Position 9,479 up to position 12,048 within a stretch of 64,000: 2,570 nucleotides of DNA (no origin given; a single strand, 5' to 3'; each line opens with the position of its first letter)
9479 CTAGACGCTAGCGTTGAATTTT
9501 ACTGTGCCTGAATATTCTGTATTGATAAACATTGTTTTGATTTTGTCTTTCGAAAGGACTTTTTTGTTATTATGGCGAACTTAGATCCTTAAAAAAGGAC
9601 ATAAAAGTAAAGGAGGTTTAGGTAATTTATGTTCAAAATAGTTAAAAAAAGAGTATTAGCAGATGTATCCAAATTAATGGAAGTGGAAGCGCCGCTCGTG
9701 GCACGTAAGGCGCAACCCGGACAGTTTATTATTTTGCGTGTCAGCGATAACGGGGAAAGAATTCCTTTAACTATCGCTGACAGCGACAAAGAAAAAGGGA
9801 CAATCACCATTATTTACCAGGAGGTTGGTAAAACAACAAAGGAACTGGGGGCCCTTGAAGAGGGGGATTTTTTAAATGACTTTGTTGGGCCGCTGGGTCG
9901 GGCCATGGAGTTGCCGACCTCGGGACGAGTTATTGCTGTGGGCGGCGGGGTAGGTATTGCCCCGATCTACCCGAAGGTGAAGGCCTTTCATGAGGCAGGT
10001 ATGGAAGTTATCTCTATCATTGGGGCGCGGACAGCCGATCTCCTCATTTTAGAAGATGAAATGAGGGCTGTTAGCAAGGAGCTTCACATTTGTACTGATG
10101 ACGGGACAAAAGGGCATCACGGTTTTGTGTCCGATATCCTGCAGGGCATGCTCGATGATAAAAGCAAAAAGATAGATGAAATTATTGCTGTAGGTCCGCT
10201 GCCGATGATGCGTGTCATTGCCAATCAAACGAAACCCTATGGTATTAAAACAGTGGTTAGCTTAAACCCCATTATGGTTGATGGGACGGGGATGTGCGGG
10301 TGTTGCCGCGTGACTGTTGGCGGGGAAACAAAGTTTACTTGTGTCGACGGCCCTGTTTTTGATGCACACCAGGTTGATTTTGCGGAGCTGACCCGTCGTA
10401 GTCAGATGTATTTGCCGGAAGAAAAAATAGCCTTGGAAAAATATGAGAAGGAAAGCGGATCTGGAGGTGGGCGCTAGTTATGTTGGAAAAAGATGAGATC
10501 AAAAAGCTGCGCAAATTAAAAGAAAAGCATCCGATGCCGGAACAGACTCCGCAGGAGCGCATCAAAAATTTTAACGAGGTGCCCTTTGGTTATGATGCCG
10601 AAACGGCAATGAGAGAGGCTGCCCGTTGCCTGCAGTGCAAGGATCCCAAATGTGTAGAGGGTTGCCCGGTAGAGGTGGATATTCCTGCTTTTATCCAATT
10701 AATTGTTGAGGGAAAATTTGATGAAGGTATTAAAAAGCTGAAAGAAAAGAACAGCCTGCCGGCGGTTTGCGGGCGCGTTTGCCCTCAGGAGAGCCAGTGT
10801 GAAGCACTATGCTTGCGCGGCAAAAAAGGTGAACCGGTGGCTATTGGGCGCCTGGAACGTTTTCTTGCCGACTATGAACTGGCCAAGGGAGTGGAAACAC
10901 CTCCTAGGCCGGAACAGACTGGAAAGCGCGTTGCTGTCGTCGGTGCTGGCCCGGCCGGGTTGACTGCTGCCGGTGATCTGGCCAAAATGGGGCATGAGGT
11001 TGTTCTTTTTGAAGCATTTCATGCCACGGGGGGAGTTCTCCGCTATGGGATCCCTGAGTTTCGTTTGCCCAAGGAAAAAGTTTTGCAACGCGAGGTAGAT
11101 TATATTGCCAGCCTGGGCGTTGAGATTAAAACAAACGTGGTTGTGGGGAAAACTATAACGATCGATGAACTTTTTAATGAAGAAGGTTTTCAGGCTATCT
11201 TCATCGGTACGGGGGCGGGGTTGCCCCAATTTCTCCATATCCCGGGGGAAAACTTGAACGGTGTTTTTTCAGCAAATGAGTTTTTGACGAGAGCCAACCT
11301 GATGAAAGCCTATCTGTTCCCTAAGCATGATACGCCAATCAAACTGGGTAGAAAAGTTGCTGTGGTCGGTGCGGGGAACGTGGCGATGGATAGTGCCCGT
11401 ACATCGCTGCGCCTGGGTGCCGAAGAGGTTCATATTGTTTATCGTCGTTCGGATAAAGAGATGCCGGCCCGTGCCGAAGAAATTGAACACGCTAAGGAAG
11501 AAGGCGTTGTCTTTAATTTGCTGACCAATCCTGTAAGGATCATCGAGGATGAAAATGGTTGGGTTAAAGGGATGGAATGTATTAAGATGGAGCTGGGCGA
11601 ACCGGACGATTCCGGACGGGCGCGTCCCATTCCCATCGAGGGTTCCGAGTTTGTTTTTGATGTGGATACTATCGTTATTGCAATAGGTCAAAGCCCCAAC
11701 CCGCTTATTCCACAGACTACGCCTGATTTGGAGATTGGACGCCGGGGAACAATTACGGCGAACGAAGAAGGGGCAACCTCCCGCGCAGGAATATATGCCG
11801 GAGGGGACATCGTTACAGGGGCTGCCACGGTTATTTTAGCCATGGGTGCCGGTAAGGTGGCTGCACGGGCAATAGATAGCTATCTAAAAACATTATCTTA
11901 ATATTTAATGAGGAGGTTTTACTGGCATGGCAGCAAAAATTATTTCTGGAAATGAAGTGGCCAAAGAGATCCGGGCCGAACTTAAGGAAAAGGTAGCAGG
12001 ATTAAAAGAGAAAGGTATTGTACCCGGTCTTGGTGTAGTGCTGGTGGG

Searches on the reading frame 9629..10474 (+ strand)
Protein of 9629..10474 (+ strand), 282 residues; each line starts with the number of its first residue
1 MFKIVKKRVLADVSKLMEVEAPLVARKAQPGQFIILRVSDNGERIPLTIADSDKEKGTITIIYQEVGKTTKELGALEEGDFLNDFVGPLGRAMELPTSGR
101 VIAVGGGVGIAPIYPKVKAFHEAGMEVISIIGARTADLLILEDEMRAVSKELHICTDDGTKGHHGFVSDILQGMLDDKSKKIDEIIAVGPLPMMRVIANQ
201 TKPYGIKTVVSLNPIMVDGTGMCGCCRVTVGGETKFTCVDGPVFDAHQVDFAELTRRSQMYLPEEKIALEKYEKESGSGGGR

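Call 3: search_protein_families(library=pfam, proteins=[window:9629-10474:+])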
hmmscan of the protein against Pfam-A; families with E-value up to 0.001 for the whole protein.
window:9629-10474:+ (282 aa): 2 families
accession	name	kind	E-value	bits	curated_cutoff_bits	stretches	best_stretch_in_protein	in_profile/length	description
PF10418.14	DHODB_Fe-S_bind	-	5.4e-13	48.9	23.9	1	213-250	1-41/41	Iron-sulfur cluster binding domain of dihydroorotate dehydrogenase B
PF00175.26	NAD_binding_1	-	3.3e-06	28.2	22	1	104-197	2-107/109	Oxidoreductase NAD-binding domain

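Call 4: search_protein_families(library=ncbifam, proteins=[window:9629-10474:+])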
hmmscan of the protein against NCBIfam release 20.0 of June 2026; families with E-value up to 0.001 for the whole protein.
window:9629-10474:+ (282 aa): 18 families
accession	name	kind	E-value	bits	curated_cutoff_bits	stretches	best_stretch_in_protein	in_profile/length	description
NF004862.0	PRK06222.1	subfamily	3.3e-127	423.8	220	1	1-277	1-276/281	sulfide/dihydroorotate dehydrogenase-like FAD/NAD-binding protein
NF009414.0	PRK12778.1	equivalog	9.3e-113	377.9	1103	1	1-275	1-274/752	bifunctional dihydroorotate dehydrogenase B NAD binding subunit/NADPH-dependent glutamate synthase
NF009413.0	PRK12775.1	equivalog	2.2e-97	327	1895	1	1-273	1-272/1006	putative trifunctional 2-polyprenylphenol hydroxylase/glutamate synthase subunit beta/ferritin domain-containing protein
NF009415.0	PRK12779.1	equivalog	2.3e-65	221.1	1519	1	3-271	652-940/944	putative bifunctional glutamate synthase subunit beta/2-polyprenylphenol hydroxylase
NF000796.0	PRK00054.1-1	equivalog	6e-48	163.3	224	1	27-255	28-241/254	dihydroorotate dehydrogenase electron transfer subunit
NF000799.0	PRK00054.1-4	equivalog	3.4e-41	141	314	1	3-249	8-256/258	dihydroorotate dehydrogenase electron transfer subunit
NF000798.0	PRK00054.1-3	equivalog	1.9e-37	129.2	219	1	25-249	28-242/244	dihydroorotate dehydrogenase electron transfer subunit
NF000797.0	PRK00054.1-2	equivalog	5.4e-34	117.7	270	1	3-249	18-265/267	dihydroorotate dehydrogenase electron transfer subunit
TIGR02911.1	sulfite_red_B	equivalog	1e-18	67.4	288.6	1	26-245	29-252/261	anaerobic sulfite reductase subunit AsrB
NF006220.0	PRK08345.1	subfamily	1.7e-16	60.3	395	1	23-246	36-284/294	cytochrome-c3 hydrogenase subunit gamma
NF004470.0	PRK05802.1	equivalog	3.1e-16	59.3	313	1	3-234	69-309/330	sulfide/dihydroorotate dehydrogenase-like FAD/NAD-binding protein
NF040830.1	sulfhyd_ShyC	equivalog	1.3e-12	47.5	600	1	28-144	39-156/288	NAD(P)-dependent hydrogenase/sulfhydrogenase 2 subunit gamma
NF040835.1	sulfhyd_HydG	equivalog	5.1e-11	42.4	650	1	13-246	31-281/292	NADPH-dependent hydrogenase/sulfhydrogenase 1 subunit gamma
NF005128.0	PRK06567.1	equivalog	4.3e-08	31.5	1072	1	3-110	796-907/1031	putative bifunctional glutamate synthase subunit beta/2-polyprenylphenol hydroxylase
NF058606.1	GlBtMonoRdsGbcB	equivalog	2.3e-06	26.7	500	1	28-203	43-234/362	glycine betaine monooxygenase reductase subunit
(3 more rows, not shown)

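Call 75: search_solved_structures(query=window:9629-10474:+, max_evalue=1e-20)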
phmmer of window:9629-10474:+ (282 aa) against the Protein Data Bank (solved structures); distinct sequences matched with E-value up to 1e-20: 6.
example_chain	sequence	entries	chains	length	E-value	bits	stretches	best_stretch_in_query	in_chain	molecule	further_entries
5jca_S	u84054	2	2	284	3.7e-98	331.6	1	1-275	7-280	NADH-dependent Ferredoxin:NADP Oxidoreductase (NfnI) subunit beta | NADH-dependent Ferredoxin:NADP Oxidoreductase subunit beta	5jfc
4ylf_A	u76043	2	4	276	2.2e-75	256.9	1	3-273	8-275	Dihydroorotate dehydrogenase B (NAD(+)), electron transfer subunit homolog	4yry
5vj7_B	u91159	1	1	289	5.2e-60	206.5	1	1-276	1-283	Ferredoxin-NADP(+) reductase subunit alpha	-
1ep1_B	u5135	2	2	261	6.7e-23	84.8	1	4-249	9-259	DIHYDROOROTATE DEHYDROGENASE B (PYRK SUBUNIT)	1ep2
1ep3_B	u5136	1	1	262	6.8e-23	84.8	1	4-249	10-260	DIHYDROOROTATE DEHYDROGENASE B (PYRK SUBUNIT)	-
5ksw_B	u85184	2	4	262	9.1e-22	81.1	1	2-248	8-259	Dihydroorotate dehydrogenase B (NAD(+)), electron transfer subunit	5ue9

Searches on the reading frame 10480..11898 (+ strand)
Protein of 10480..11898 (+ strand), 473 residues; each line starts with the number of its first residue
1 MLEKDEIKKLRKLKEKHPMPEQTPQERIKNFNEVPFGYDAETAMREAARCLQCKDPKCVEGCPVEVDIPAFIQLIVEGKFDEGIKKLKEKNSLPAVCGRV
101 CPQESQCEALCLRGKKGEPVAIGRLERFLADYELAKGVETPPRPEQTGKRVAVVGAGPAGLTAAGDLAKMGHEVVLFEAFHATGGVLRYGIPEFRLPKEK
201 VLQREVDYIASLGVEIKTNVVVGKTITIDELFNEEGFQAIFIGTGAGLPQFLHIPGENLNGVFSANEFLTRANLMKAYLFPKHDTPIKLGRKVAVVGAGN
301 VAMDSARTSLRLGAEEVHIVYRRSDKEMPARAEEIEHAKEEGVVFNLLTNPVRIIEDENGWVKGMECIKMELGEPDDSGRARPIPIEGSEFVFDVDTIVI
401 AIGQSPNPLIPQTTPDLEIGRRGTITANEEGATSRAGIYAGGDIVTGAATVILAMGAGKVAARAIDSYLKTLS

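Call 3: search_protein_families(library=pfam, proteins=[window:10480-11898:+])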
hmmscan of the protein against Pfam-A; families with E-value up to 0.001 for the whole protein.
window:10480-11898:+ (473 aa): 14 families
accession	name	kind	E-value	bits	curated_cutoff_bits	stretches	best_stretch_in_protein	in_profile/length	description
PF14691.11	Fer4_20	-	2.5e-43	146.9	25.8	1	27-137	1-112/113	Dihydroprymidine dehydrogenase domain II, 4Fe-4S cluster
PF07992.20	Pyr_redox_2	-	3.8e-37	128.7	26.1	1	150-458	2-291/291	Pyridine nucleotide-disulphide oxidoreductase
PF00070.33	Pyr_redox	-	3.9e-10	40.5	22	1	292-364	1-76/82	Pyridine nucleotide-disulphide oxidoreductase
PF13450.12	NAD_binding_8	-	5.2e-07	30.3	21.9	1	153-187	1-35/68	NAD(P)-binding Rossmann-like domain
PF13738.12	Pyr_redox_3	-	8e-07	29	30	0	282-326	157-199/305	Pyridine nucleotide-disulphide oxidoreductase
PF01134.28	GIDA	-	1.1e-06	28.5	22.1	1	151-213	2-63/391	Glucose inhibited division protein A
PF13241.12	NAD_binding_7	-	9e-06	26.7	22.1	0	290-340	7-53/104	Putative NAD(P)-binding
PF12831.13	FAD_oxidored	-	1e-05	25.5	27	1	151-187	2-38/416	FAD dependent oxidoreductase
PF03486.20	HI0933_like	-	3.2e-05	23.9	50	1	150-184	2-36/244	HI0933-like protein Rossmann domain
PF01262.27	AlaDh_PNT_C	-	3.9e-05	23.6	23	0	265-324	5-61/214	Alanine dehydrogenase/PNT, C-terminal domain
PF01946.23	Thi4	-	4.8e-05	23.2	26.2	1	151-191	20-61/235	Thi4 family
PF01494.25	FAD_binding_3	-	5.9e-05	22.9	22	1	151-180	4-33/349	FAD binding domain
PF01266.30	DAO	-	7.1e-05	22.9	27.9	1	150-182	1-33/353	FAD dependent oxidoreductase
PF00890.30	FAD_binding_2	-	0.00017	21.4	20.4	1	151-186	2-37/414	FAD binding domain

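Call 4: search_protein_families(library=ncbifam, proteins=[window:10480-11898:+])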
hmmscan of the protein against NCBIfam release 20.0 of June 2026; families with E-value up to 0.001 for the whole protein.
window:10480-11898:+ (473 aa): 75 families (the best 25 are shown)
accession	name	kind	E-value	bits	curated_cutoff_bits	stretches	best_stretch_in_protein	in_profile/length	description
NF009414.0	PRK12778.1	equivalog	2e-217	724.1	1103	1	7-470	287-750/752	bifunctional dihydroorotate dehydrogenase B NAD binding subunit/NADPH-dependent glutamate synthase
TIGR01316.1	gltA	equivalog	2.1e-177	590.4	471.75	1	24-469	2-449/449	NADPH-dependent glutamate synthase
NF009413.0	PRK12775.1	equivalog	2e-170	568.9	1895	1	3-470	285-755/1006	putative trifunctional 2-polyprenylphenol hydroxylase/glutamate synthase subunit beta/ferritin domain-containing protein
NF009410.0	PRK12771.1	subfamily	2.3e-129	432.5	516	2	56-470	48-446/566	NAD(P)-binding protein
NF009454.0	PRK12814.1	equivalog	1.9e-120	403.2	916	2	57-470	103-501/657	putative NADPH-dependent glutamate synthase small subunit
NF009415.0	PRK12779.1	equivalog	6.2e-120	401.7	1519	1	58-466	210-623/944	putative bifunctional glutamate synthase subunit beta/2-polyprenylphenol hydroxylase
TIGR01318.1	gltD_gamma_fam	subfamily_domain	2.7e-110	369.1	482.95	1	20-470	11-466/467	glutamate synthase, small subunit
NF009408.0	PRK12769.1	equivalog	3.6e-102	342.6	1003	1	20-471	197-653/659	formate-dependent uric acid utilization protein AegA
NF010590.0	PRK13984.1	equivalog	3.2e-101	339.4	946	1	4-471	147-608/611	putative oxidoreductase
TIGR03315.1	Se_ygfK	equivalog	2e-86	290.4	835.3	1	42-465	431-835/1012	putative selenate reductase subunit YgfK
NF009451.0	PRK12809.1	equivalog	3.7e-85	286.5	1154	1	24-466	184-631/639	formate-dependent uric acid utilization protein YgfT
TIGR01317.1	GOGAT_sm_gam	subfamily_domain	4.2e-84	283.1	447.7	1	18-470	12-479/485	glutamate synthase small subunit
NF009409.0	PRK12770.1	subfamily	2.3e-83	280.2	343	1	143-471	13-352/360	putative glutamate synthase subunit beta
NF045663.1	diclust_near_Sec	equivalog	9.3e-42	143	530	2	55-246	17-199/759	pyridine nucleotide-disulfide oxidoreductase/dicluster-binding protein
TIGR01292.1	TRX_reduct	equivalog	1.6e-19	69.9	343.45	1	284-469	135-300/300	thioredoxin-disulfide reductase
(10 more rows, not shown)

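Call 74: search_solved_structures(query=window:10480-11898:+, max_evalue=1e-30)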
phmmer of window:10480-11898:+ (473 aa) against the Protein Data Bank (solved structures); distinct sequences matched with E-value up to 1e-30: 12.
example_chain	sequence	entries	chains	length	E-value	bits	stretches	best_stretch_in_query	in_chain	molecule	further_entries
4ylf_B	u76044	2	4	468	2.1e-180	604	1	15-469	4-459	Dihydropyrimidine dehydrogenase subunit A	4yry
5jca_L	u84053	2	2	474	2.3e-159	534.7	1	11-470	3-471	NADH-dependent Ferredoxin:NADP Oxidoreductase (NfnI) subunit alpha | NADH-dependent Ferredoxin:NADP Oxidoreductase subunit alpha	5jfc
5vj7_A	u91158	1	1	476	1.5e-151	508.9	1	11-470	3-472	Oxidoreductase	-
9n5u_A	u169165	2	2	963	9.8e-109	367.7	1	56-470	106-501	NfnA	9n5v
9bov_A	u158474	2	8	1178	9.5e-106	357.9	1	53-470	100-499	Molybdopterin oxidoreductase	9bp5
8oh5_C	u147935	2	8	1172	2.8e-94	320.1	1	53-470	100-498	Formate dehydrogenase-O, major subunit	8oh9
6s6s_G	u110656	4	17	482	5.2e-80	273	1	18-471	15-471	Glutamate synthase [NADPH] small chain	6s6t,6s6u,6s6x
2vdc_G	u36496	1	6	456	8.3e-78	265.8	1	30-471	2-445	GLUTAMATE SYNTHASE [NADPH] SMALL CHAIN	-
7mfm_I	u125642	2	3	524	5.7e-56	193.8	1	14-470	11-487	Glutamate synthase (NADPH) small chain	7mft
1h7x_A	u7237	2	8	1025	3.8e-47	164.7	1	26-470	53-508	DIHYDROPYRIMIDINE DEHYDROGENASE | Dihydropyrimidine dehydrogenase [NADP(+)]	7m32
7m31_A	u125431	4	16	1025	3.8e-47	164.7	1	26-470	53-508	Dihydropyrimidine dehydrogenase [NADP(+)]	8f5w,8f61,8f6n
1gt8_A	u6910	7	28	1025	3.8e-47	164.7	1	26-470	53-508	DIHYDROPYRIMIDINE DEHYDROGENASE | Dihydropyrimidine dehydrogenase [NADP(+)]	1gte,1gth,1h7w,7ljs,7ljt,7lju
